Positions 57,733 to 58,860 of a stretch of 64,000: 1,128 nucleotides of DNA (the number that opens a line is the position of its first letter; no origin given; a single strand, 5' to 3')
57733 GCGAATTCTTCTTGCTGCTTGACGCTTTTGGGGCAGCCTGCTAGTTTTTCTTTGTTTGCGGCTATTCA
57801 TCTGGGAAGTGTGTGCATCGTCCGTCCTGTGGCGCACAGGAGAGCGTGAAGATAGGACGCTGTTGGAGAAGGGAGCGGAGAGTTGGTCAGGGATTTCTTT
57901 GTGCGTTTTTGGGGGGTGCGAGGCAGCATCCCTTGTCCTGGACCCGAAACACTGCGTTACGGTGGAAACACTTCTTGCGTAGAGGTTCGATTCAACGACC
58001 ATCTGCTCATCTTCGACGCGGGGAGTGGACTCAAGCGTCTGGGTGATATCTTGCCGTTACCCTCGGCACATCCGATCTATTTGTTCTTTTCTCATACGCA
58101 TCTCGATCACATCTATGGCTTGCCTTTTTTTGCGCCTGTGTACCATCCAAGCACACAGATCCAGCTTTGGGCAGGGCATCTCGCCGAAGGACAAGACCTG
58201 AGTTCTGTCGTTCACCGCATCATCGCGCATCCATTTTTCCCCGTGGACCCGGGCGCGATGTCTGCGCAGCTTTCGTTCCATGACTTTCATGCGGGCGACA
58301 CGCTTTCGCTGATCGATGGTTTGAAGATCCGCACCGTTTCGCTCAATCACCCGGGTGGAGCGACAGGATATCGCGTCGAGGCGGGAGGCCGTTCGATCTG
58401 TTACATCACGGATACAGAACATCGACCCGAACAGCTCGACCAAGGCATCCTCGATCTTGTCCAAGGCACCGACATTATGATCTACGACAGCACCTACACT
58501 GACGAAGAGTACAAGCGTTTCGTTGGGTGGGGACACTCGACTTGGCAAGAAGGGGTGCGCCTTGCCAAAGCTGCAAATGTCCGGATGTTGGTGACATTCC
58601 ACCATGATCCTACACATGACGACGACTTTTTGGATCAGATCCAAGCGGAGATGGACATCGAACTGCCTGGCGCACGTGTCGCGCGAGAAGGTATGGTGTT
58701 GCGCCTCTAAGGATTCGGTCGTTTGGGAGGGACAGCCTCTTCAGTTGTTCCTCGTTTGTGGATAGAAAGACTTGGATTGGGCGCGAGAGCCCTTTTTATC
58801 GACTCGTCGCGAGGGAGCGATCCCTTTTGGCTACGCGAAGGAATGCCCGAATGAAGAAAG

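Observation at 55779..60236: Possible cyclic-nucleotide signalling cassette: KirBac K+ channel, MBL-fold hydrolase, cNMP-binding Ser/Thr kinase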

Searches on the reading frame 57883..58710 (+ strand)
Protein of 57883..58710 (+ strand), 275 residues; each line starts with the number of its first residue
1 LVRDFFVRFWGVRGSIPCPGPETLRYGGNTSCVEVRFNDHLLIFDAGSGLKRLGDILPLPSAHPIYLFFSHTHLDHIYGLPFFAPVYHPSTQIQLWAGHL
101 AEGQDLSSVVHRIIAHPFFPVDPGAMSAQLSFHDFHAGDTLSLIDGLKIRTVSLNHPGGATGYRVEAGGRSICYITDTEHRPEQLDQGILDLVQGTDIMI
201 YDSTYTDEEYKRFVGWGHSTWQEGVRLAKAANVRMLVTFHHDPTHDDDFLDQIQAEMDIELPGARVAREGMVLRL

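Call 3: search_protein_families(library=pfam, proteins=[window:57883-58710:+], max_evalue=0.01)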
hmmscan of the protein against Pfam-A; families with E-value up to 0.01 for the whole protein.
window:57883-58710:+ (275 aa): 2 families
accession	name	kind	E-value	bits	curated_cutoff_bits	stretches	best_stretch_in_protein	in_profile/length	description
PF12706.13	Lactamase_B_2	-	3.7e-21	76.1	27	1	63-241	30-200/200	Beta-lactamase superfamily domain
PF00753.33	Lactamase_B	-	3e-07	31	22.7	1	27-189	3-161/196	Metallo-beta-lactamase superfamily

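Call 4: search_protein_families(library=ncbifam, proteins=[window:57883-58710:+], max_evalue=0.01)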
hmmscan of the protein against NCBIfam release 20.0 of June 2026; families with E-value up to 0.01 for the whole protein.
window:57883-58710:+ (275 aa): 12 families
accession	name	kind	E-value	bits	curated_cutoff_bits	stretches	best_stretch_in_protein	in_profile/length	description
TIGR02651.1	RNase_Z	equivalog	1.1e-20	73.9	292.95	2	168-272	200-299/302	ribonuclease Z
NF000801.0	PRK00055.1-3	equivalog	9.7e-19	67.5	252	2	168-270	203-298/307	ribonuclease Z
NF002558.0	PRK02126.1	subfamily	5.3e-16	58.5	315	2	168-263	241-334/345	ribonuclease Z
NF041851.1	cyc_nuc_deg_phdiest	equivalog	2.2e-13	50.2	400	1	40-259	30-240/253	cyclic nucleotide-degrading phosphodiesterase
NF000805.0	PRK00055.2-3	equivalog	2.8e-10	39.9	416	1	169-255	200-283/307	ribonuclease Z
NF000800.0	PRK00055.1-1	equivalog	3.9e-10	39.2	398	1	129-273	172-303/305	ribonuclease Z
TIGR02649.1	true_RNase_BN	exception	9e-09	34.8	563.7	1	131-270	173-299/304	ribonuclease BN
NF000804.0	PRK00055.2-1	equivalog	1.4e-07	30.9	402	1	170-244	201-270/306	ribonuclease Z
TIGR03307.1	PhnP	equivalog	1.4e-06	27.8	272.25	1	143-205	128-188/249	phosphonate metabolism protein PhnP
NF041257.1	GntH_guanitoxin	equivalog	2.9e-06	26.4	333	0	145-241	162-265/374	guanitoxin biosynthesis MBL fold metallo-hydrolase GntH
NF038231.1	MBL_Geo_Pelo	equivalog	0.00035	20.3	360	1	67-204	69-192/250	GPMC system MBL fold metallohydrolase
TIGR02650.1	RNase_Z_T_toga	equivalog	0.0014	17.9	507.05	0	193-241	198-244/277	ribonuclease Z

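Call 9: search_solved_structures(query=window:57883-58710:+, max_evalue=0.1, show_alignments=3)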
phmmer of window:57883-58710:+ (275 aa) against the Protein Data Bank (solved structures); distinct sequences matched with E-value up to 0.1: 12.
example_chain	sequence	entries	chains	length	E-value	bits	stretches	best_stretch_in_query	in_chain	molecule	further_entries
2cbn_A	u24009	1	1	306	3.7e-08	36.6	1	132-269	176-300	RIBONUCLEASE Z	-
1y44_A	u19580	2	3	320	9.8e-07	31.9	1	168-262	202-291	Ribonuclease Z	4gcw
2fk6_A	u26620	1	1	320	2.3e-05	27.5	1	168-262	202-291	RIBONUCLEASE Z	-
3zwf_A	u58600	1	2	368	9.5e-05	25.4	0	169-243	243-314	ZINC PHOSPHODIESTERASE ELAC PROTEIN 1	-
1ww1_A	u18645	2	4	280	0.00031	23.7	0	192-243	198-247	tRNase Z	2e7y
3g1p_A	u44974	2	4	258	0.00099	22.1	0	25-80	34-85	Protein phnP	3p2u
8gyg_A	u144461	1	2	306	0.011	18.6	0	36-83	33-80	Arysulfatase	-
7bfp_B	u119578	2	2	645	0.066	16.1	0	68-206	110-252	Integrator complex subunit 11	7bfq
7cun_K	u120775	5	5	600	0.069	16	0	68-206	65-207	Integrator complex subunit 11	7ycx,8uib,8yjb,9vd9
7pks_k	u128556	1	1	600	0.069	16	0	68-206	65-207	Integrator complex subunit 11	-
7xgt_A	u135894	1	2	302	0.071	16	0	58-84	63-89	RNase ZS1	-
8r22_C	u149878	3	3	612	0.073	15.9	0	68-206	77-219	Integrator complex subunit 11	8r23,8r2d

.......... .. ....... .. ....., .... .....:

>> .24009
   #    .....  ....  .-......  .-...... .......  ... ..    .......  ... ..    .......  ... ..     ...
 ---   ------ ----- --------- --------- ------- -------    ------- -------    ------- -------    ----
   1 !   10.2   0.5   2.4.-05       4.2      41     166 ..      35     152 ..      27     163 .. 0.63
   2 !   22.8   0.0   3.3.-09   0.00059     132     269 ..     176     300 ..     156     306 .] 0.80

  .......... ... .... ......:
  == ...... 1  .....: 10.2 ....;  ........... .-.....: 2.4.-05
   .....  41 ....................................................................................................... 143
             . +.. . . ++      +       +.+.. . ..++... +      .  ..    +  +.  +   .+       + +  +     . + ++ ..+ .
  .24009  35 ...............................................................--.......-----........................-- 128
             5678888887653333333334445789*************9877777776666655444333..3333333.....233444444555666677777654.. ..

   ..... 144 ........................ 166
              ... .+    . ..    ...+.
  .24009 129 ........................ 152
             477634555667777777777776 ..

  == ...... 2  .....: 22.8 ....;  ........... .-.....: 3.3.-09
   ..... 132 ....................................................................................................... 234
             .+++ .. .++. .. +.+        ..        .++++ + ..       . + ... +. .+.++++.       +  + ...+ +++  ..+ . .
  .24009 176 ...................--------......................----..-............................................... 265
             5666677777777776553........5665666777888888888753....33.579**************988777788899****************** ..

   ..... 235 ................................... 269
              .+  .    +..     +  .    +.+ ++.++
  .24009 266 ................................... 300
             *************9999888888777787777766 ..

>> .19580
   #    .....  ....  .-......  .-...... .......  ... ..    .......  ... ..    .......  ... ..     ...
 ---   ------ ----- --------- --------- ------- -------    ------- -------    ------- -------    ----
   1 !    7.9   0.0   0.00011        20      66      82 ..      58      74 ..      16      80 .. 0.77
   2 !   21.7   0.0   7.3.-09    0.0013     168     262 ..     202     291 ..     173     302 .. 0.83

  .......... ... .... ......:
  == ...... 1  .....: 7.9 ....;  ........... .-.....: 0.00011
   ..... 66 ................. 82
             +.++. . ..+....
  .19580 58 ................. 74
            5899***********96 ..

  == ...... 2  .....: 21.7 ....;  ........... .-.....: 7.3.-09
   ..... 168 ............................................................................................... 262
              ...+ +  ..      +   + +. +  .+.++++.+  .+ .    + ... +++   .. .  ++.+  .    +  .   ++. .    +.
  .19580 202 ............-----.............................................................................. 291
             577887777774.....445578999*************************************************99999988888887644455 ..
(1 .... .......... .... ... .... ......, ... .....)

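Call 10: find_homologous_proteins(query=window:57883-58710:+, max_evalue=0.00001)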
Query window:57883-58710:+ (275 aa): 8000 proteins with E <= 0.00001 among 8000 candidates; the best 120 are listed.
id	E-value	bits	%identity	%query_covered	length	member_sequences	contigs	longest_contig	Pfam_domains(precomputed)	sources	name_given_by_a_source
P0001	1.5e-171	588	91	100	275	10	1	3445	PF12706.14,PF00753.34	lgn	-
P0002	3.3e-148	511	78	100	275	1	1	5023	PF12706.14,PF00753.34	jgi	jgi:phosphoribosyl 1,2-cyclic phosphodiesterase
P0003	6.1e-110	386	62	100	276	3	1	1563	PF12706.14,PF23023.2,PF00753.34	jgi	jgi:phosphoribosyl 1,2-cyclic phosphodiesterase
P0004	8.8e-109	382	59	99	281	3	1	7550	PF12706.14,PF23023.2,PF00753.34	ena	-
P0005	1.8e-108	381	58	98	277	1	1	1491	PF12706.14,PF00753.34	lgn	-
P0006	5.9e-108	379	61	99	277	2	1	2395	PF12706.14,PF23023.2,PF00753.34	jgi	jgi:phosphoribosyl 1,2-cyclic phosphodiesterase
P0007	6.3e-108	379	61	99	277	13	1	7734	PF12706.14,PF23023.2,PF00753.34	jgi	jgi:phosphoribosyl 1,2-cyclic phosphodiesterase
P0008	9.6e-108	378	60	99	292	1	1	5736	PF12706.14,PF00753.34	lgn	-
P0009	1.1e-107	378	60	97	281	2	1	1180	PF12706.14,PF23023.2,PF00753.34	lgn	-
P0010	1.3e-107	378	62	100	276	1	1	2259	PF12706.14,PF23023.2,PF00753.34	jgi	jgi:phosphoribosyl 1,2-cyclic phosphodiesterase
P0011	2.2e-107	377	59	98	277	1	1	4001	PF12706.14,PF00753.34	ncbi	-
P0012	4.1e-107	376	58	99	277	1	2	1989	PF12706.14,PF23023.2,PF00753.34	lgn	-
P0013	6.7e-107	376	57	98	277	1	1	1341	PF12706.14,PF00753.34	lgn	-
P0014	8.4e-107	375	58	99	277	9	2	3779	PF12706.14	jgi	jgi:phosphoribosyl 1,2-cyclic phosphodiesterase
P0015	9.0e-107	375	59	98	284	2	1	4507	PF12706.14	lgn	-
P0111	1.1e-103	365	57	98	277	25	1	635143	PF12706.14,PF23023.2,PF00753.34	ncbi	-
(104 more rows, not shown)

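Call 11: find_encoding_contigs(protein=window:57883-58710:+, flank=10000, max_places=4)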
Protein window:57883-58710:+ (275 aa): 2 contigs read that carry it; 2 places shown.
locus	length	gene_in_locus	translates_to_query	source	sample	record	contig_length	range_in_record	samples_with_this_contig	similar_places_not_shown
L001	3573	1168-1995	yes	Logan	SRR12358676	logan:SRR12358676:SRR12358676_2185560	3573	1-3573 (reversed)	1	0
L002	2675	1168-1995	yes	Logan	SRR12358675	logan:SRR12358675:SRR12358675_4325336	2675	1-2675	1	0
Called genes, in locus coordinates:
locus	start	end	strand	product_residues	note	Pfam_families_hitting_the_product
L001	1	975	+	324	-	?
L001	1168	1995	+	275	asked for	PF00753:Lactamase_B (weak), PF12706:Lactamase_B_2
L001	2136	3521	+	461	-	PF00027:cNMP_binding, PF00069:Pkinase, PF07714:PK_Tyr_Ser-Thr, PF03109:ABC1 (weak), PF14531:Kinase-like (faint)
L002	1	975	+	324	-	?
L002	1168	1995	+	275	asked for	PF00753:Lactamase_B (weak), PF12706:Lactamase_B_2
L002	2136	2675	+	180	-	?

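Call 12: find_encoding_contigs(protein=P0001, flank=10000, max_places=4)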
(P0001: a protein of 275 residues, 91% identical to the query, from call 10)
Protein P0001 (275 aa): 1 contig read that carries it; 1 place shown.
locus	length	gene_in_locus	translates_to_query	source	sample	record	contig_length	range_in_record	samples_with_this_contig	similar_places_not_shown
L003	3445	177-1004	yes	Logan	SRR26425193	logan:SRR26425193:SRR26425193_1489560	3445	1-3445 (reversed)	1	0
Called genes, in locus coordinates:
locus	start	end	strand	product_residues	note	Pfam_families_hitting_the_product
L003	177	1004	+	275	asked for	PF00753:Lactamase_B (faint), PF12706:Lactamase_B_2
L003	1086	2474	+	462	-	PF00027:cNMP_binding, PF00069:Pkinase, PF07714:PK_Tyr_Ser-Thr, PF03109:ABC1 (weak), PF14531:Kinase-like (weak)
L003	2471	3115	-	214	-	PF12766:Pyridox_oxase_2, PF01243:PNPOx_N, PF10590:PNP_phzG_C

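Call 13: find_encoding_contigs(protein=P0002, flank=10000, max_places=4)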
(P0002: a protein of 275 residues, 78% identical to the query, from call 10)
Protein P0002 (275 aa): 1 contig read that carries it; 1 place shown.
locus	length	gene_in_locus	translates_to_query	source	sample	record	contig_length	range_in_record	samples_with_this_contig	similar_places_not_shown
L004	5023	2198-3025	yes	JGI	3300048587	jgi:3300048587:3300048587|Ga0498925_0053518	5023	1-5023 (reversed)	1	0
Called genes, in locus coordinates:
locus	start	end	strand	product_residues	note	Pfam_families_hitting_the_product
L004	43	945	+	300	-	-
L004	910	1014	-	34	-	-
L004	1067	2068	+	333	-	PF01007:IRK, PF00520:Ion_trans (weak), PF07885:Ion_trans_2, PF17655:IRK_C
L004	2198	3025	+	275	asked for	PF00753:Lactamase_B (faint), PF12706:Lactamase_B_2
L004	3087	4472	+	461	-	PF00027:cNMP_binding, PF06293:Kdo (weak), PF00069:Pkinase, PF07714:PK_Tyr_Ser-Thr, PF03109:ABC1 (weak)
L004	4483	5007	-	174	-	PF01061:ABC2_membrane, PF12698:ABC2_membrane_3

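Call 15: search_protein_families(library=pfam, proteins=[window:57883-58710:+, P0003, P0111], max_evalue=10)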
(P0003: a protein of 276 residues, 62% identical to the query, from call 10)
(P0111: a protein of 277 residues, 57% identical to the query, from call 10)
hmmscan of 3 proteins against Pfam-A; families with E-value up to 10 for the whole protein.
window:57883-58710:+ (275 aa): 6 families
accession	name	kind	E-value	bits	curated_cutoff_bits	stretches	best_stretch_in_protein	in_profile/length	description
PF12706.13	Lactamase_B_2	-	3.7e-21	76.1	27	1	63-241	30-200/200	Beta-lactamase superfamily domain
PF00753.33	Lactamase_B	-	3e-07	31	22.7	1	27-189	3-161/196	Metallo-beta-lactamase superfamily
PF22676.1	GalA_N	-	0.046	13.9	27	1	101-136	84-119/133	Alpha-galactosidase, N-terminal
PF21581.3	SCD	-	0.16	12.7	27.5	1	198-236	19-57/75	Stromalin conservative domain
PF02112.21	PDEase_II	-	0.24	10.9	23.7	1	68-92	87-111/340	cAMP phosphodiesterases class-II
PF05415.18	Peptidase_C36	-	0.26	11.8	27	1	208-249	33-78/100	Beet necrotic yellow vein furovirus-type papain-like endopeptidase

P0003 (276 aa): 3 families
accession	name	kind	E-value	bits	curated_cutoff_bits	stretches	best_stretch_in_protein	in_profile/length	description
PF12706.13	Lactamase_B_2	-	1.7e-23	83.8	27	1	43-242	4-200/200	Beta-lactamase superfamily domain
PF00753.33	Lactamase_B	-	4.5e-07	30.4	22.7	1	27-88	3-67/196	Metallo-beta-lactamase superfamily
PF23023.1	Anti-Pycsar_Apyc1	-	0.051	13.5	50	1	34-85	24-74/250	Anti-Pycsar protein Apyc1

P0111 (277 aa): 2 families
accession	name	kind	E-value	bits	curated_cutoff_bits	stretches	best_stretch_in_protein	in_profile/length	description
PF12706.13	Lactamase_B_2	-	1e-21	77.9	27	1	45-243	4-200/200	Beta-lactamase superfamily domain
PF00753.33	Lactamase_B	-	3.1e-07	31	22.7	1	29-191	3-161/196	Metallo-beta-lactamase superfamily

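Call 16: find_related_loci(query=A1, collection=genome_contigs, flank=8000)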
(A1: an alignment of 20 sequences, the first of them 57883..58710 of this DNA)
Query A1 (275 aa) in genome_contigs; peptide patterns used: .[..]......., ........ (x = any residue, [..] = any of these).
599 stretches matched a pattern (row limit reached: there are more); 596 encode a relative of the query (tblastn E <= 1e-3); the best 80 are kept; 80 distinct loci.
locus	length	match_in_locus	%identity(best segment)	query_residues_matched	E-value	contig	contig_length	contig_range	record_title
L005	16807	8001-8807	59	5-273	4e-104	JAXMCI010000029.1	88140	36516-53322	MAG: Dongiaceae bacterium isolate STL-PRO6 C1.220.fa-29, whole genome shotgun sequence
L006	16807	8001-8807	57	5-273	7e-104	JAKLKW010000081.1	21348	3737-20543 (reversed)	MAG: Alphaproteobacteria bacterium isolate MAG.417 MAG.417-scaffold_1440, whole genome shotgun sequence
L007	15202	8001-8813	58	4-273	5e-104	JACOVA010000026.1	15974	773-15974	MAG: Betaproteobacteria bacterium isolate NC_groundwater_88_Ag_B-0.1um_68_58 B_2_S2_170907_scaffold_407897, whole genome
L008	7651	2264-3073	55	5-273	6e-104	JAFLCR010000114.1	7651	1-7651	MAG: Alphaproteobacteria bacterium isolate UWPOB_ALPHA1 gnl_X_PDHLPHON_114, whole genome shotgun sequence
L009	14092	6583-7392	56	4-273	7e-104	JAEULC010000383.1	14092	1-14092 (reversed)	MAG: Rhodospirillales bacterium isolate new MAG-111 k141_3299972, whole genome shotgun sequence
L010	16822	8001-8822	57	3-275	4e-103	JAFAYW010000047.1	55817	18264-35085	MAG: Alphaproteobacteria bacterium isolate CP_BM_RX_R8_25 BM_RX_R8_k147_2236176, whole genome shotgun sequence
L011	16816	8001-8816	56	4-274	4e-102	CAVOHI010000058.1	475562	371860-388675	MAG: uncultured Alphaproteobacteria bacterium isolate MFD00125.bin.2.52 genome assembly, contig: contig_3791, whole geno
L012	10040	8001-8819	56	2-274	3e-102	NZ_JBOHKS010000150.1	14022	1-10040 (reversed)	MAG: Hypericibacter sp. isolate H1-B2_metawrap_bin.14 k127_232944, whole genome shotgun sequence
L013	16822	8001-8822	56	1-274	4e-102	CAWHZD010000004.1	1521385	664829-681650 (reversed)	MAG: uncultured Alphaproteobacteria bacterium isolate MFD04463.bin.1.126 genome assembly, contig: contig_5542, whole gen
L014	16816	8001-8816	56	4-274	9e-102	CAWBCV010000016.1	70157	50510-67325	MAG: uncultured Alphaproteobacteria bacterium isolate MFD00731.bin.2.114 genome assembly, contig: contig_53868, whole ge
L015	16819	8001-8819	55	3-275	8e-102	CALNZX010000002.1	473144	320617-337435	MAG: uncultured Alphaproteobacteria bacterium isolate LOGT_bin.0150 genome assembly, contig: contig_38193, whole genome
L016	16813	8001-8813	56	4-274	9e-102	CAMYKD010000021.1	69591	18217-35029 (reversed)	MAG: uncultured Kiloniellales bacterium isolate ES_M_Alpha_08 genome assembly, contig: scaffold_775, whole genome shotgu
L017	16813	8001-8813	55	4-273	2e-101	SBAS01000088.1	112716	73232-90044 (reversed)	MAG: Nitrosomonadales bacterium isolate Bin_11_1 Sp_contig6577, whole genome shotgun sequence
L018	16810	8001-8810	57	4-273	1e-101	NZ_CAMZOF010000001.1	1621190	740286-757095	Pelagibius sp. Alg239-R121 NODE_1_length_1621190_cov_81.5469, whole genome shotgun sequence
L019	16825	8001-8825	59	4-273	3e-101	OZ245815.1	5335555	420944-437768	MAG: Alphaproteobacteria bacterium isolate 7f0d7cf2-30dd-46ca-8880-9cb867015a81 genome assembly, chromosome: 1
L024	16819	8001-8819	56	3-273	7e-101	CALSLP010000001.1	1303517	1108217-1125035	MAG: uncultured Alphaproteobacteria bacterium isolate A_MB73 genome assembly, contig: contig_9910_A_MB73, whole genome s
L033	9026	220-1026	55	5-273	5e-99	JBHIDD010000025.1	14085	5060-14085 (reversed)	MAG: Kiloniellaceae bacterium isolate Baj_3_bin.20 NODE_524_length_14085_cov_6.306771, whole genome shotgun sequence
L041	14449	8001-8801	55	5-273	6e-98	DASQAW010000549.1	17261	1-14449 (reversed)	MAG TPA_asm: Burkholderiales bacterium isolate SMAG_U11655 k141_1332092, whole genome shotgun sequence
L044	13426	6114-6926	54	4-273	2e-97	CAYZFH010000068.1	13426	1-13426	MAG TPA_asm: uncultured Rhizobiaceae bacterium isolate SRP292972_co2_151 genome assembly, contig: NODE_4373_length_13426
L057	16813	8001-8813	52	4-274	6e-95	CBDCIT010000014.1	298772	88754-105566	MAG: Alphaproteobacteria bacterium isolate 6f6e3e0c-7eb1-4112-bf4b-d3f3be48152c genome assembly, contig: contig_14, whol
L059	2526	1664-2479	51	5-275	1e-97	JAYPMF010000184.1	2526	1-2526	MAG: Flavobacteriaceae bacterium isolate 139574_S175_metabat_bins_sspec.tsv.095_sub NODE_41996_length_2526_cov_6.627681,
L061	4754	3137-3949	51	4-274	3e-94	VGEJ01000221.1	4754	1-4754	MAG: Alphaproteobacteria bacterium isolate K_Offshore_80m_m2_061 K_Offshore_80m_m2_061_Ga0194132_10031112, whole genome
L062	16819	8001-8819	57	4-275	4e-94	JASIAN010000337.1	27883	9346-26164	MAG: Alphaproteobacteria bacterium isolate JOPF336 JOPF_AWAY_contig_1462278, whole genome shotgun sequence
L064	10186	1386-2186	53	4-269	6e-94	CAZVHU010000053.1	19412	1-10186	MAG TPA_asm: uncultured Enterobacteriaceae bacterium isolate binchicken_co274_117 genome assembly, contig: NODE_7222_len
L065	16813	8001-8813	51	5-275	1e-93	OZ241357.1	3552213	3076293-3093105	MAG: Alphaproteobacteria bacterium isolate 88d555cd-2633-4b86-a1be-1e9adaae3909 genome assembly, chromosome: 1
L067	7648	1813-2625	52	5-275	1e-93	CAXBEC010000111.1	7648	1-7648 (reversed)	MAG TPA_asm: uncultured Alphaproteobacteria bacterium isolate ERR2762182_binner13_Refined_36 genome assembly, contig: ER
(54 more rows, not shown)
